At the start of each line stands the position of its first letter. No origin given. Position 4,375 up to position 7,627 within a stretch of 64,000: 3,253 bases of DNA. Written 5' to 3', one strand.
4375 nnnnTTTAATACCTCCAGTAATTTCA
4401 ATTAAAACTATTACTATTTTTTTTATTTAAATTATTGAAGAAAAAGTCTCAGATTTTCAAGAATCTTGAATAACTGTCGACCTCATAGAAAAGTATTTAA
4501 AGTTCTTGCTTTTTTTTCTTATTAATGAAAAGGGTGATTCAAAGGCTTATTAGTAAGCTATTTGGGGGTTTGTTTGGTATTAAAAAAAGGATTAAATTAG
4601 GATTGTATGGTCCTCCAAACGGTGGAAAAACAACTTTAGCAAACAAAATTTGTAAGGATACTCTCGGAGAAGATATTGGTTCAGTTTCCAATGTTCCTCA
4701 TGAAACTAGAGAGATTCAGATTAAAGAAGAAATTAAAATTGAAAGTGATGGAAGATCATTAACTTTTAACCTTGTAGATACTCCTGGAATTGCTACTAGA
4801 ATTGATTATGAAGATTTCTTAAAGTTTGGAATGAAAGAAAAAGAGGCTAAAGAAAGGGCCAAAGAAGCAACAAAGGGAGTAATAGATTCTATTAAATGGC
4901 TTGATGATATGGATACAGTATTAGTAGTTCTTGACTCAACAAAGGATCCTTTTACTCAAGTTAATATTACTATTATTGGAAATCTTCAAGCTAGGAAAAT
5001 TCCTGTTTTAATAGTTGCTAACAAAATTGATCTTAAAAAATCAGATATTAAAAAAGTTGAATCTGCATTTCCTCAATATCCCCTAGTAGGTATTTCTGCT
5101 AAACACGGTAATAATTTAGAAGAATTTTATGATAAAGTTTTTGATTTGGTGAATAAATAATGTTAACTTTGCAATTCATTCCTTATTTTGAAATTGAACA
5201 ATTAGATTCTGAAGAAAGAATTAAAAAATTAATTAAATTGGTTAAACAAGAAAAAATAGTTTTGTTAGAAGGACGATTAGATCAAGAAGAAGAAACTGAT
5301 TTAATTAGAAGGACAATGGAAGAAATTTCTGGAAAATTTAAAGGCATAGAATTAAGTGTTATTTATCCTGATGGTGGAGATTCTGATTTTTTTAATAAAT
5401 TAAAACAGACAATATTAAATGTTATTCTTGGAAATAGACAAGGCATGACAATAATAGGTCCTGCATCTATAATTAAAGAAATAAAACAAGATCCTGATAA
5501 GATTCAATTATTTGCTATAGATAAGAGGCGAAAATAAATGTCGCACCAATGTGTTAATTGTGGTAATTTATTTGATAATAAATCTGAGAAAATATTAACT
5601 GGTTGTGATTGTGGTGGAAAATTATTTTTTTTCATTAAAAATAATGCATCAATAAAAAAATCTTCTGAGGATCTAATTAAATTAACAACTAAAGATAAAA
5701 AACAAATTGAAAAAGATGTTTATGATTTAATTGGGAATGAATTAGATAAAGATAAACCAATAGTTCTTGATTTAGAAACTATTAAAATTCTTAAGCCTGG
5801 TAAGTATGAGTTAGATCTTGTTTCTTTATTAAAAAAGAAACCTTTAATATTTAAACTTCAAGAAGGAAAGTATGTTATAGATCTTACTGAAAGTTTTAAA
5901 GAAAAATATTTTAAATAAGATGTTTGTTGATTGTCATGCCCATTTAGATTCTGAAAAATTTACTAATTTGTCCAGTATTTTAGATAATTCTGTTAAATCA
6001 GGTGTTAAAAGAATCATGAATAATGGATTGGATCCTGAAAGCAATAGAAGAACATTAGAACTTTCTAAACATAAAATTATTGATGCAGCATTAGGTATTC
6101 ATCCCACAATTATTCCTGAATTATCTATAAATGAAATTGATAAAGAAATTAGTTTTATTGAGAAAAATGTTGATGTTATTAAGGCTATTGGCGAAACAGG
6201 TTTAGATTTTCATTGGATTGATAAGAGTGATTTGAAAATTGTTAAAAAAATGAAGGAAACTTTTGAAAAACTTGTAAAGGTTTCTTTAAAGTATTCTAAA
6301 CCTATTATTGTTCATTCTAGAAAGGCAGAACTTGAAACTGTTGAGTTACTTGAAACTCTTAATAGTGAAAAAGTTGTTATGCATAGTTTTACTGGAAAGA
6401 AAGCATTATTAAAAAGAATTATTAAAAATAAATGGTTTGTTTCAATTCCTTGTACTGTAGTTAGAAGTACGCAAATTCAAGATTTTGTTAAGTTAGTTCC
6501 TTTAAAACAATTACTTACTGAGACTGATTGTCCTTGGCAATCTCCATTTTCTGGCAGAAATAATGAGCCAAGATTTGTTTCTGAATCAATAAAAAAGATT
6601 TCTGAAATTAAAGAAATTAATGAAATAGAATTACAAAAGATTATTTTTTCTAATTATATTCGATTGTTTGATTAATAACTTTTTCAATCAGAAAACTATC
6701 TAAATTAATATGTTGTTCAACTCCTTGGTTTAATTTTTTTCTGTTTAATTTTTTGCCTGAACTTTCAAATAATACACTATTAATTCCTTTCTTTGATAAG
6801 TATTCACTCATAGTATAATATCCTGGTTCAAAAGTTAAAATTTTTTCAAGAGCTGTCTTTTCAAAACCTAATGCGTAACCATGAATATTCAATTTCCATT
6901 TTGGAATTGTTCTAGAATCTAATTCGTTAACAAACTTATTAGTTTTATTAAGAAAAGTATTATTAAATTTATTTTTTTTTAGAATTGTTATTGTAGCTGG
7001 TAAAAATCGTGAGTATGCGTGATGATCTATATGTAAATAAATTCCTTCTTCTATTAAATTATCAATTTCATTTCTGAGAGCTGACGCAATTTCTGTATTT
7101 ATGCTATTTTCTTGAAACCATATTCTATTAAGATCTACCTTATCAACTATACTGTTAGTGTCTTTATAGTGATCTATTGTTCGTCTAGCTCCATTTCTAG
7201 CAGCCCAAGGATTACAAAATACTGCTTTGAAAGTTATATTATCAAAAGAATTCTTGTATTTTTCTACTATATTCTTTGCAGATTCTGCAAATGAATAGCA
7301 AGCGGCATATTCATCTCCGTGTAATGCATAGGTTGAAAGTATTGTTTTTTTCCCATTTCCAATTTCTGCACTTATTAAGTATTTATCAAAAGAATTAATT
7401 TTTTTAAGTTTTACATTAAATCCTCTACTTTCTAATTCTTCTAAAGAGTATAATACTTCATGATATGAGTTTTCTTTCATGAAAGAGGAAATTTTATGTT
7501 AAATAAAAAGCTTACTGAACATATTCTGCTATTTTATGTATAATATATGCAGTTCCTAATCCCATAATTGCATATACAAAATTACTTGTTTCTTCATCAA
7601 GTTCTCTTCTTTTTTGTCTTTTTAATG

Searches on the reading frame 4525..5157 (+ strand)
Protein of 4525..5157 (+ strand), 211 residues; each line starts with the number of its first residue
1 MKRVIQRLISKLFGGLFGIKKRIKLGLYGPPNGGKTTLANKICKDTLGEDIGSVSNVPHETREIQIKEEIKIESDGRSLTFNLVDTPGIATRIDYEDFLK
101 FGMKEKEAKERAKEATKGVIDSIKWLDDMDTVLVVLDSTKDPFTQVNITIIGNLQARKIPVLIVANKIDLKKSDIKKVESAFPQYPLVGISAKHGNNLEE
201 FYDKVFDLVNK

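Call 59: search_protein_families(library=pfam, proteins=[window:4525-5157:+], max_evalue=0.001)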
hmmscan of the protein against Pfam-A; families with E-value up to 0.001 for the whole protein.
window:4525-5157:+ (211 aa): 10 families
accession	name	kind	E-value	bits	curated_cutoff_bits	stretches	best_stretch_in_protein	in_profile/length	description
PF01926.29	MMR_HSR1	-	1.3e-15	57.9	21.9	1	25-167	2-113/113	50S ribosome-binding GTPase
PF00009.33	GTP_EFTU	-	1.6e-10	41.3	26.5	1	126-209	90-186/188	Elongation factor Tu GTP binding domain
PF02421.24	FeoB_N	-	2.1e-07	31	27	1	24-204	2-155/156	Ferrous iron transport protein B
PF00735.24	Septin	-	1.6e-06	28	26.2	1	27-97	9-80/280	Septin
PF08477.19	Roc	-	5.1e-06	27.1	27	0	24-88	1-65/119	Ras of Complex, Roc, domain of DAPkinase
PF16897.10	MMR_HSR1_Xtn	-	6.8e-06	26.5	35.2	1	156-208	53-103/106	C-terminal region of MMR_HSR1 domain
PF03193.22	RsgA_GTPase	-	6e-05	23.4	30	0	129-203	23-102/174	RsgA GTPase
PF00004.35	AAA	-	0.00012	23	21.2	1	27-171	3-114/131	ATPase family associated with various cellular activities (AAA)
PF00071.28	Ras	-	0.00012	22.2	21.6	0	130-209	73-160/162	Ras family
PF00025.27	Arf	-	0.00012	22.1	22.3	0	128-173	81-130/174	ADP-ribosylation factor family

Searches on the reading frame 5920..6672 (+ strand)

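Call 59: search_protein_families(library=pfam, proteins=[window:5920-6672:+], max_evalue=0.001)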
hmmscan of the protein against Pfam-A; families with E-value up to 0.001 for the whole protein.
window:5920-6672:+ (251 aa): 1 family
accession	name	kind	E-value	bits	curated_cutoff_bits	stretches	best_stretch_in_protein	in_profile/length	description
PF01026.27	TatD_DNase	-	8.1e-56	189.7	27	1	3-250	1-252/253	TatD related DNase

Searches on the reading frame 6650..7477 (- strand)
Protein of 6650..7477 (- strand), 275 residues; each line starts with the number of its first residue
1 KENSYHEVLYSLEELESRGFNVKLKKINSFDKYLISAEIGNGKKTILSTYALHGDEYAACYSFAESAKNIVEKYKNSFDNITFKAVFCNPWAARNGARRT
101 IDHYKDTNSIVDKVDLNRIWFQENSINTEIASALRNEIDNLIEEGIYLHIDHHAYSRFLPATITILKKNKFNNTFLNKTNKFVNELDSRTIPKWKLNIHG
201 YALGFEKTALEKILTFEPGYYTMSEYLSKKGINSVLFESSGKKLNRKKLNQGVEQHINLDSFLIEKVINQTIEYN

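Call 59: search_protein_families(library=pfam, proteins=[window:6650-7477:-], max_evalue=0.001)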
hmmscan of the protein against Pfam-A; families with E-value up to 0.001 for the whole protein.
window:6650-7477:- (275 aa): 1 family
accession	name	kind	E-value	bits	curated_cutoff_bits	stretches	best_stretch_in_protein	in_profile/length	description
PF24827.1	AstE_AspA_cat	-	0.00022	21.2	25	1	49-153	8-104/192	Succinylglutamate desuccinylase/Aspartoacylase catalytic domain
